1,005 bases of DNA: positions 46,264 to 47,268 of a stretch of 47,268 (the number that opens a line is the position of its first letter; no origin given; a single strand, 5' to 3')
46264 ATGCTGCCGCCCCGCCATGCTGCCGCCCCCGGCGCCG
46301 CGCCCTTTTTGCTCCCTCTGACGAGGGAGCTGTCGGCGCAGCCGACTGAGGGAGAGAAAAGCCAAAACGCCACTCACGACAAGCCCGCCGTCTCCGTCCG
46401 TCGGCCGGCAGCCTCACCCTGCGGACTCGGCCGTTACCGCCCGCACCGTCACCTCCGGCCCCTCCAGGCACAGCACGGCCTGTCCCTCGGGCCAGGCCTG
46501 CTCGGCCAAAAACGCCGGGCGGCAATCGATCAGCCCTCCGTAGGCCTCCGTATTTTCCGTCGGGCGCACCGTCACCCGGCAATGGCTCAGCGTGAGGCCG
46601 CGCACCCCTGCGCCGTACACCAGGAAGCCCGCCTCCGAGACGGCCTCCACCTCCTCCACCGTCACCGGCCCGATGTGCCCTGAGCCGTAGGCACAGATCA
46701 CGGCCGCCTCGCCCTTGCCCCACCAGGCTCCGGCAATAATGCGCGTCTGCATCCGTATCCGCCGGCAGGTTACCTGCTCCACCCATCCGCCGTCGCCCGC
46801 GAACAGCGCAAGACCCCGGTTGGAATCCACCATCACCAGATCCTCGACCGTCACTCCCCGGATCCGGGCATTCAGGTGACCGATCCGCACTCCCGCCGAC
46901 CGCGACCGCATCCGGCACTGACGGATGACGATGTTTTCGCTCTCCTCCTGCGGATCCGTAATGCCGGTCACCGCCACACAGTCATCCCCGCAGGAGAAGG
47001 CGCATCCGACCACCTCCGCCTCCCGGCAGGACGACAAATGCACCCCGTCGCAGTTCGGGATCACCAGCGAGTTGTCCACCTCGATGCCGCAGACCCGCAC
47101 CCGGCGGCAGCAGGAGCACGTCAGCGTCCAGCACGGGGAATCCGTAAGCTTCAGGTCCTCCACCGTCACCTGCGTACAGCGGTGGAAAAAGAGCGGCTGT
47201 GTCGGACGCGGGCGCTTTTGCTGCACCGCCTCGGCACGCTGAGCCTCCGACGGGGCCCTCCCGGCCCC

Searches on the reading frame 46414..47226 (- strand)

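Call 85: search_protein_families(library=pfam, proteins=[window:46414-47226:-], max_evalue=0.00001)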
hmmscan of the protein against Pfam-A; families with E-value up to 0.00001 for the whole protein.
window:46414-47226:- (270 aa): 1 family
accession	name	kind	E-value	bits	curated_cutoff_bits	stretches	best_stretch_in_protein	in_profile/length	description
PF00295.23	Glyco_hydro_28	-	8.6e-16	58.4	22.9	1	10-160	92-241/324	Glycosyl hydrolases family 28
